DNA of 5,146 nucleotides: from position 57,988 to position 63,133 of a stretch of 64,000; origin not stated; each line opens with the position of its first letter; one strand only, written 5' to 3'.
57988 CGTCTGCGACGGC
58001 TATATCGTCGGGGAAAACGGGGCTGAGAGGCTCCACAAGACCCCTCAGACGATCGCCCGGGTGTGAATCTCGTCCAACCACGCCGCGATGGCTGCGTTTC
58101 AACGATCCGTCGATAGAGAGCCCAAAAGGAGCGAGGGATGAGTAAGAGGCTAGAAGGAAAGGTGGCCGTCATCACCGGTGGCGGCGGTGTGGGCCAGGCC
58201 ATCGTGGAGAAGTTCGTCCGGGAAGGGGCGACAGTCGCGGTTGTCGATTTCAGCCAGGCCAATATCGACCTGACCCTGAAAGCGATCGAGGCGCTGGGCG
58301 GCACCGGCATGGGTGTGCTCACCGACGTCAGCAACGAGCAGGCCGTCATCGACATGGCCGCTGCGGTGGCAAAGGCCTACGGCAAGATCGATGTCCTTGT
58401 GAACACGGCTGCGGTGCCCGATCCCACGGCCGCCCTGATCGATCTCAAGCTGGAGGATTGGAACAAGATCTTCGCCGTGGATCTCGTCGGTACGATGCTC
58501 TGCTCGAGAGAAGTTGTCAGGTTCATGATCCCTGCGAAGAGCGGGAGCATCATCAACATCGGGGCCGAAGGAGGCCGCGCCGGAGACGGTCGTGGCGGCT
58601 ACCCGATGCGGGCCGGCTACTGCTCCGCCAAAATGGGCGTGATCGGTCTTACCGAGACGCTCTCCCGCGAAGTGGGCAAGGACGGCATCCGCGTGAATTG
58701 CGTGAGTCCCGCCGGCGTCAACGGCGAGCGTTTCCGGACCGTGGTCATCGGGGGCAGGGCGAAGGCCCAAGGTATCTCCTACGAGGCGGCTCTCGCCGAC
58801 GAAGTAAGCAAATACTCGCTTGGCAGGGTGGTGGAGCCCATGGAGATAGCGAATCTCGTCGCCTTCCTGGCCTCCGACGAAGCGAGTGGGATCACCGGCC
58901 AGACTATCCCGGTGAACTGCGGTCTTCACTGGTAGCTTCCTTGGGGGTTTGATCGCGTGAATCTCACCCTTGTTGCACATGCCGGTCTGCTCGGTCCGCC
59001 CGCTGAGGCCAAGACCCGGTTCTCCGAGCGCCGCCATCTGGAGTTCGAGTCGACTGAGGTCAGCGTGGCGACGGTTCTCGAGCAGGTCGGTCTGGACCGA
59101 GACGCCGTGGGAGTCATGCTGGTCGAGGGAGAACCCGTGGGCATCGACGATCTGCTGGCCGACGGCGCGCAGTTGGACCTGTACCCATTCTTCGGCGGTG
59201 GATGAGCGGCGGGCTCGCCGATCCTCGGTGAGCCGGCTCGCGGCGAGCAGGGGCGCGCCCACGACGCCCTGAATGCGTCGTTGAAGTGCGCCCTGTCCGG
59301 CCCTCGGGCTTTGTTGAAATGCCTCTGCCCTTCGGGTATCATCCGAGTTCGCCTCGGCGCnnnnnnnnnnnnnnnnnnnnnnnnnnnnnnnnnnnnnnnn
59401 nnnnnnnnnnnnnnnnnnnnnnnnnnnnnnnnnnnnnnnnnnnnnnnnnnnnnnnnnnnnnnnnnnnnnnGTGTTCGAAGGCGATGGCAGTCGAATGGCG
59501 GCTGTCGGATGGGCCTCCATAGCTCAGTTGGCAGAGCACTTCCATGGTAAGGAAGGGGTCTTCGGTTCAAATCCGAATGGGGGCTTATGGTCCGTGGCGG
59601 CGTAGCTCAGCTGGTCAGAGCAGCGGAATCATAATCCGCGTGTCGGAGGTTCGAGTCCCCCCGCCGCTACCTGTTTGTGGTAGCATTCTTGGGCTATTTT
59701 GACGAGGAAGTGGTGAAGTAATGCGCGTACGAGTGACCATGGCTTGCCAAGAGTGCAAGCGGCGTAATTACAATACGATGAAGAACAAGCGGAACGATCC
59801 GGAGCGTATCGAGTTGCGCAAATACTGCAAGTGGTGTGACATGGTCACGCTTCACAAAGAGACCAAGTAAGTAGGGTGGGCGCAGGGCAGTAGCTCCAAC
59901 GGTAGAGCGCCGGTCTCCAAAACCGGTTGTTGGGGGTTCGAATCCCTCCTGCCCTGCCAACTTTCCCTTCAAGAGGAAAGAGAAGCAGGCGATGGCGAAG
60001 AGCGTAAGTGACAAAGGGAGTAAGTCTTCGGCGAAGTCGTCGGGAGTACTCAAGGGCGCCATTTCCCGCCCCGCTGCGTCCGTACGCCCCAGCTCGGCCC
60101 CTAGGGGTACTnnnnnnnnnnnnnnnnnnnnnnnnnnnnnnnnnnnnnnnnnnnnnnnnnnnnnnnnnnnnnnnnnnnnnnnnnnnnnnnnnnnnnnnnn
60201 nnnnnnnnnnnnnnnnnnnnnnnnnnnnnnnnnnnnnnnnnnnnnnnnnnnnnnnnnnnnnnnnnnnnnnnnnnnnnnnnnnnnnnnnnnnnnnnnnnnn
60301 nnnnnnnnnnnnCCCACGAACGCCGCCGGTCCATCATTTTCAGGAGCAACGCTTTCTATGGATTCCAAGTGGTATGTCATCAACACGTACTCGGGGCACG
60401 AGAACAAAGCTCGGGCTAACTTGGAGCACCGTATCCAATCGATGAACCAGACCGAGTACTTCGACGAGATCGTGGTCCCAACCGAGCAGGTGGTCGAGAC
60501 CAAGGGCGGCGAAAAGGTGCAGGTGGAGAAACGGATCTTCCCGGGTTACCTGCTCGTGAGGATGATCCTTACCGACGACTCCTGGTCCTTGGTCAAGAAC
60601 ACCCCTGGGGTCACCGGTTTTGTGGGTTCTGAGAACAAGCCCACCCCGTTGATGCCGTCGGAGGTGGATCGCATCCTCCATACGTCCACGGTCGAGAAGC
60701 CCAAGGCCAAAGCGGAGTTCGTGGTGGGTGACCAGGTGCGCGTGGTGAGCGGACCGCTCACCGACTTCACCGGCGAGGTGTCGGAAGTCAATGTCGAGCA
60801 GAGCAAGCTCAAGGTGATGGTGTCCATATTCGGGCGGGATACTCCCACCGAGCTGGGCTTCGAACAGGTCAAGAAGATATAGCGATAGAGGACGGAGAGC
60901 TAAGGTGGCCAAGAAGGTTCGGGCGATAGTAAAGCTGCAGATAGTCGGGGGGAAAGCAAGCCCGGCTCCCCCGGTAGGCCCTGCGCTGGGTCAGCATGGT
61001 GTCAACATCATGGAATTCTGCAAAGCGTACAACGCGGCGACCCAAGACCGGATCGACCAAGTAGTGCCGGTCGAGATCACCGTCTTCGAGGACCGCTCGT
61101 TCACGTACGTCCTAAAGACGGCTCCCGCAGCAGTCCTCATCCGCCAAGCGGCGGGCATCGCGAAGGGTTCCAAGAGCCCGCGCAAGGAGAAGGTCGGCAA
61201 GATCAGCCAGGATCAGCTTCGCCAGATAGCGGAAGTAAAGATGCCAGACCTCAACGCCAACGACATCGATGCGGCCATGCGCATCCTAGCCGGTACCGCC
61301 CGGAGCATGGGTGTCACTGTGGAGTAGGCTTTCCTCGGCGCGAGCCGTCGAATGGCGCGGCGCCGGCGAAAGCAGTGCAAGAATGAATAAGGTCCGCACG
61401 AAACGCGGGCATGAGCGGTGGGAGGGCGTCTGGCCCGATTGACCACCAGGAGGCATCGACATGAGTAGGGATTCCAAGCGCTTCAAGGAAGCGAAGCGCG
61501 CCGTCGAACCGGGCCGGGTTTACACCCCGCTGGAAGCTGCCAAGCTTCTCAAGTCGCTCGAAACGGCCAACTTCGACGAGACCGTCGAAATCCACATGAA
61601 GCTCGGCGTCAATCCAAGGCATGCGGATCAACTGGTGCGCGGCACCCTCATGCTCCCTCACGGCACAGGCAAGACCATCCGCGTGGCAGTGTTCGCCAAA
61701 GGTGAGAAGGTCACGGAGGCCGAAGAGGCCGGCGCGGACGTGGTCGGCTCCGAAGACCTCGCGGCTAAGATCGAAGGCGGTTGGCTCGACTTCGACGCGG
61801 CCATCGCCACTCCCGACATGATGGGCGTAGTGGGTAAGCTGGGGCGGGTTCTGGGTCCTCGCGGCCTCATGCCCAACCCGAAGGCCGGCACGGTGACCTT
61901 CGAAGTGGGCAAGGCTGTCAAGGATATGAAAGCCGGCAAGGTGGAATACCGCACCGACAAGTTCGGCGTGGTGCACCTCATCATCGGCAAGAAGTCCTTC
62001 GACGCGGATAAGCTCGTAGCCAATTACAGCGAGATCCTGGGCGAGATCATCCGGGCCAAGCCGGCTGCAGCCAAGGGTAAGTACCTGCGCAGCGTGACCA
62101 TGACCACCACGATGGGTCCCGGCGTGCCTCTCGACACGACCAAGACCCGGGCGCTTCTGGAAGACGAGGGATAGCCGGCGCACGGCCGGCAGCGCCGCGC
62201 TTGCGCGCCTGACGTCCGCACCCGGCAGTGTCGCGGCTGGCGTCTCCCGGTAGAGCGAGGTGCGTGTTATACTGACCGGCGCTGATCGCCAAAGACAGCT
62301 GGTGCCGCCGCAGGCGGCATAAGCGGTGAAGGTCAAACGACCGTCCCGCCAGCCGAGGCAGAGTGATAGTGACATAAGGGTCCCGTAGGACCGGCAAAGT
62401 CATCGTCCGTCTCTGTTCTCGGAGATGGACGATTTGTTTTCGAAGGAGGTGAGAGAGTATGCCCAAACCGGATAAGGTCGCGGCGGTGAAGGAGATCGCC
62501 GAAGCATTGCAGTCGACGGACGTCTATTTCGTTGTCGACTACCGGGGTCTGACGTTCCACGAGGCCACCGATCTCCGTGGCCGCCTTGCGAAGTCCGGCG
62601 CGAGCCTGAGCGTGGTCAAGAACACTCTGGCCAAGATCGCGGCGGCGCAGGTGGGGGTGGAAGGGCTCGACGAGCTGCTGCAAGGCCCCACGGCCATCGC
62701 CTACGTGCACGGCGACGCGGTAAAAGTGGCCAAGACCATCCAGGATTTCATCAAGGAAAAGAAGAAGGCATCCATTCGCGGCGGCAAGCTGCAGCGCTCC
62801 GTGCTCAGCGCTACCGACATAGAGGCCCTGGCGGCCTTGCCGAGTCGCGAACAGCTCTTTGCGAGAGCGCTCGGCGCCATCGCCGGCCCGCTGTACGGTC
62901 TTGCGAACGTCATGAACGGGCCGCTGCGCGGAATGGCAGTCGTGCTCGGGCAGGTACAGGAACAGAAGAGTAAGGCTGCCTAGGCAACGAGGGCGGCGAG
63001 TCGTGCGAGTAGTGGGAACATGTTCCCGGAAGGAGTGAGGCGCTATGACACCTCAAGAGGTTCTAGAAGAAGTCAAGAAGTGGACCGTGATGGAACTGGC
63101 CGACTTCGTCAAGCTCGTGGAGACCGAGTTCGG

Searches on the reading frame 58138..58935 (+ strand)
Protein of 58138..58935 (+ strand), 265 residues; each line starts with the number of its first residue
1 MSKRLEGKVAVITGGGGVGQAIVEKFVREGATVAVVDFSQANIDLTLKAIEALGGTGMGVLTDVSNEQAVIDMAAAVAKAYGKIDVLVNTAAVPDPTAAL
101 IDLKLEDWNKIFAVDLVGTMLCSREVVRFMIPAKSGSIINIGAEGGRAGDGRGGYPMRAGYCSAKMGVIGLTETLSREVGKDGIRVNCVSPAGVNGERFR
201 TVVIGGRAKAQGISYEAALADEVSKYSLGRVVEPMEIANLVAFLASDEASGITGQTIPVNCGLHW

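Call 5: search_protein_families(library=pfam, proteins=[window:58138-58935:+], max_evalue=0.01)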
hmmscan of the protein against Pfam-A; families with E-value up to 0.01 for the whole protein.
window:58138-58935:+ (265 aa): 7 families
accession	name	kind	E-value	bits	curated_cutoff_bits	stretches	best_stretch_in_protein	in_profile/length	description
PF13561.12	adh_short_C2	-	2.8e-51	174.8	27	1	17-264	7-236/236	Enoyl-(Acyl carrier protein) reductase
PF00106.31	adh_short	-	1.7e-43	148.8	26.6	1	8-197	1-185/195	short chain dehydrogenase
PF08659.16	KR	-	1.1e-05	25.9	22.6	1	11-120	4-117/180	KR domain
PF23441.1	SDR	-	5.5e-05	23.1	27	1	56-231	62-225/258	SDR-like rossmann domain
PF01370.27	Epimerase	-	0.0018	18.2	20.9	1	11-204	2-186/240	NAD dependent epimerase/dehydratase family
PF03435.24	Sacchrp_dh_NADP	-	0.0052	17.6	25.1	1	11-91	2-76/129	Saccharopine dehydrogenase NADP binding domain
PF13241.12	NAD_binding_7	-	0.0077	17.2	22.1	1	4-49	4-50/104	Putative NAD(P)-binding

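Call 12: search_protein_families(library=ncbifam, proteins=[window:58138-58935:+], max_evalue=0.001)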
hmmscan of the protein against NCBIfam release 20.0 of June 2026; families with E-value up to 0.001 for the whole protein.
window:58138-58935:+ (265 aa): 218 families (the best 25 are shown)
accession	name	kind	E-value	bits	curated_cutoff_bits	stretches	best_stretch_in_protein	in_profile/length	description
NF009466.0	PRK12826.1-2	subfamily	9.4e-61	205.4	222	1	8-263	4-244/248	3-oxoacyl-ACP reductase FabG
NF005559.1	PRK07231.1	subfamily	5.7e-50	170.1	215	1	4-263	1-247/249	glucose 1-dehydrogenase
NF004791.0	PRK06138.1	equivalog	7.2e-50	169.6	312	1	4-263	2-249/252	SDR family oxidoreductase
NF004198.0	PRK05653.1-3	equivalog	3.8e-49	167.4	296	1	3-264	3-247/248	3-oxoacyl-ACP reductase FabG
NF009093.0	PRK12429.1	subfamily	5.1e-49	166.9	258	1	4-262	2-255/259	3-hydroxybutyrate dehydrogenase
NF006366.0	PRK08589.1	equivalog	2.7e-48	164.6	386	1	3-262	2-251/272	SDR family oxidoreductase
NF004197.0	PRK05653.1-1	equivalog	2.2e-47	161.8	332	1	1-264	1-247/249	3-oxoacyl-ACP reductase FabG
TIGR01963.1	PHB_DH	subfamily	4.4e-47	160.5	307.05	1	8-262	2-251/255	3-hydroxybutyrate dehydrogenase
NF004818.0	PRK06172.1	equivalog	5.7e-47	160.2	336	1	1-263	1-250/253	SDR family oxidoreductase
NF005909.0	PRK07890.1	subfamily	5.7e-47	160.2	258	1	3-262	3-256/260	short chain dehydrogenase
TIGR01830.1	3oxo_ACP_reduc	equivalog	1.9e-46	158.7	297.75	1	10-263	1-238/239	3-oxoacyl-[acyl-carrier-protein] reductase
NF005067.0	PRK06484.1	equivalog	1.3e-45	155.9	713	1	4-263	6-251/524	short chain dehydrogenase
NF009050.0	PRK12384.1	equivalog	2.7e-44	151.7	307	1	7-262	2-255/259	sorbitol-6-phosphate dehydrogenase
NF005309.0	PRK06841.1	subfamily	3.8e-44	151.1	286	1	4-262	12-251/255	GolD/DthD family dehydrogenase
NF052558.1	MBtsdlDhBudC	equivalog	6.4e-44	150.4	270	1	6-263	2-241/250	meso-2,3-butanediol dehydrogenase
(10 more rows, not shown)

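Call 47: search_solved_structures(query=window:58138-58935:+, max_evalue=1e-20)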
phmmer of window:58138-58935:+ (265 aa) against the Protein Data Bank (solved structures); distinct sequences matched with E-value up to 1e-20: 207 (the best 60 are shown).
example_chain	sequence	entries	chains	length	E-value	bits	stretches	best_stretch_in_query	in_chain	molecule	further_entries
6xex_A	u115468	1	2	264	1.1e-35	126.8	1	4-262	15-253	2,3-butanediol dehydrogenase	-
6vsp_A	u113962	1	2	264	5.5e-35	124.5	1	4-262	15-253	2,3-butanediol dehydrogenase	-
6xew_A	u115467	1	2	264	5.5e-35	124.5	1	4-262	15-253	2,3-butanediol dehydrogenase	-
4dml_A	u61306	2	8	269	1.7e-34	122.9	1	5-263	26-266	3-oxoacyl-[acyl-carrier-protein] reductase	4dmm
5unl_A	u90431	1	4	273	1.7e-34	122.9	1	6-262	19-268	3-ketoacyl-ACP reductase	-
8r0d_A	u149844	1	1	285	4e-34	121.7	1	1-262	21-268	Borneoldehydrogenase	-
3tzk_A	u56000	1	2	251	5.2e-34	121.3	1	4-264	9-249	3-oxoacyl-[acyl-carrier protein] reductase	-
8hjw_A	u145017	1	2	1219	1.2e-33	120.1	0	7-201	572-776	Short-chain dehydrogenase/reductase SDR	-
3tzh_A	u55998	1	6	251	1.5e-33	119.8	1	4-264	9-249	3-oxoacyl-[acyl-carrier protein] reductase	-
3op4_A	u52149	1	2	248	2.1e-33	119.3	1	4-264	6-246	3-oxoacyl-[acyl-carrier protein] reductase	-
8cxa_A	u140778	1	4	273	2.2e-33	119.3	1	4-264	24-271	3-oxoacyl-[acyl-carrier-protein] reductase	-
3rro_A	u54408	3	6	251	2.3e-33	119.2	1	4-264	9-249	3-ketoacyl-(acyl-carrier-protein) reductase | 3-oxoacyl-[acyl-carrier protein] reductase | 3-oxoacyl-[acyl-carrier-protein] reductase FabG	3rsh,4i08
7pcs_B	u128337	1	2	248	2.6e-33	119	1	5-262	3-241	BbsD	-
3u09_A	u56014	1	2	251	2.9e-33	118.9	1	4-264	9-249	3-oxoacyl-[acyl-carrier-protein] reductase FabG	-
5end_A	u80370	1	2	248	4.3e-33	118.3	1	4-264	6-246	3-oxoacyl-[acyl-carrier-protein] reductase FabG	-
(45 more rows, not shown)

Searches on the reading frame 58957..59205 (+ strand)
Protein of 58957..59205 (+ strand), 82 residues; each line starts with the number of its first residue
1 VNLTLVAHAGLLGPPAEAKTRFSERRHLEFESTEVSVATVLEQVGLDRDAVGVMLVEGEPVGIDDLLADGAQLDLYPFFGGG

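Call 5: search_protein_families(library=pfam, proteins=[window:58957-59205:+], max_evalue=0.01)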
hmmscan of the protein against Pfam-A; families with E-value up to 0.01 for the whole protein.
window:58957-59205:+ (82 aa): 2 families
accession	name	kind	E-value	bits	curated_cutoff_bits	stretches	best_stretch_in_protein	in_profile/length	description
PF14451.12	Ub-Mut7C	-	1.6e-05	25.1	23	1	33-79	31-77/81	Mut7-C ubiquitin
PF02597.26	ThiS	-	0.0058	17.6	22.5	1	26-82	13-76/76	ThiS family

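Call 12: search_protein_families(library=ncbifam, proteins=[window:58957-59205:+], max_evalue=0.001)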
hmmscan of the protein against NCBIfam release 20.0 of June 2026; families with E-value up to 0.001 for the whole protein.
window:58957-59205:+ (82 aa): 0 families

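Call 76: find_homologous_proteins(query=window:58957-59202:+, max_evalue=0.001)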
Query window:58957-59202:+ (82 aa): 5 proteins with E <= 0.001 among 10 candidates.
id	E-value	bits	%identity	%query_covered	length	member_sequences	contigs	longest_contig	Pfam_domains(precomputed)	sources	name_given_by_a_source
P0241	1.1e-45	171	100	100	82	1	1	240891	PF14451.13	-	-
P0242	4.3e-43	162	95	100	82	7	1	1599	-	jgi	-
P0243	2.6e-40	153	90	100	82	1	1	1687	-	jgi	jgi:hypothetical protein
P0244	3.2e-39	150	85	100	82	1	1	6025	PF14451.13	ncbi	-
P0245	3.3e-29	118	72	100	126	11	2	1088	-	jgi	jgi:hypothetical protein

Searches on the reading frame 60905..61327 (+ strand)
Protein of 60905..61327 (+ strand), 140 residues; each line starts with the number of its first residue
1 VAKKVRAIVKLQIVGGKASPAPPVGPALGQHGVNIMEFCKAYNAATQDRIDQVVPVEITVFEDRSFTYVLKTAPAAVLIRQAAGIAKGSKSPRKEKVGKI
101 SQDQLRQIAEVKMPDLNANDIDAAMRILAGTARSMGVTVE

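Call 7: search_protein_families(library=pfam, proteins=[window:60905-61327:+], max_evalue=0.001)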
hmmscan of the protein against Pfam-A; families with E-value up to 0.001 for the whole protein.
window:60905-61327:+ (140 aa): 2 families
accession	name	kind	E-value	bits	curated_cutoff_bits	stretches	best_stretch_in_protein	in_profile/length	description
PF03946.19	Ribosomal_L11_N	-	1.4e-28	98.8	32.9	1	9-66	1-58/58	Ribosomal protein L11, N-terminal domain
PF00298.24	Ribosomal_L11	-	2e-28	99.1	21.4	1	71-139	1-69/69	Ribosomal protein L11, RNA binding domain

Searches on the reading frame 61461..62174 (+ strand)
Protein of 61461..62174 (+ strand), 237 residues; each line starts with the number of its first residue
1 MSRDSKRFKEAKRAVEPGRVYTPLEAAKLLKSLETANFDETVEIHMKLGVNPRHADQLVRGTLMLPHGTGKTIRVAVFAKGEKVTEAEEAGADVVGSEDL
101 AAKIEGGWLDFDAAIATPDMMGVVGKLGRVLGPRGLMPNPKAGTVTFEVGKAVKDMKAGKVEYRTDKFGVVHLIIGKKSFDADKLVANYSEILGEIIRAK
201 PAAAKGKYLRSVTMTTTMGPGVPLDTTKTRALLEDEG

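Call 7: search_protein_families(library=pfam, proteins=[window:61461-62174:+], max_evalue=0.001)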
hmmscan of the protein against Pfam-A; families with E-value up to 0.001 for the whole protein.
window:61461-62174:+ (237 aa): 1 family
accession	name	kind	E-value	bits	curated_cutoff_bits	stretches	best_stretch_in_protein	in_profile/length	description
PF00687.26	Ribosomal_L1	-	1.3e-68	230.9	32.2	1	30-220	1-198/198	Ribosomal protein L1p/L10e family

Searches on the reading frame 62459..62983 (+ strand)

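Call 7: search_protein_families(library=pfam, proteins=[window:62459-62983:+], max_evalue=0.001)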
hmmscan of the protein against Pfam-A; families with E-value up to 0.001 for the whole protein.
window:62459-62983:+ (174 aa): 1 family
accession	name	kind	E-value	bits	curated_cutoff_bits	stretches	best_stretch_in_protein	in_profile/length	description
PF00466.25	Ribosomal_L10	-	6e-27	94.1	22.8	1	1-98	1-99/100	Ribosomal protein L10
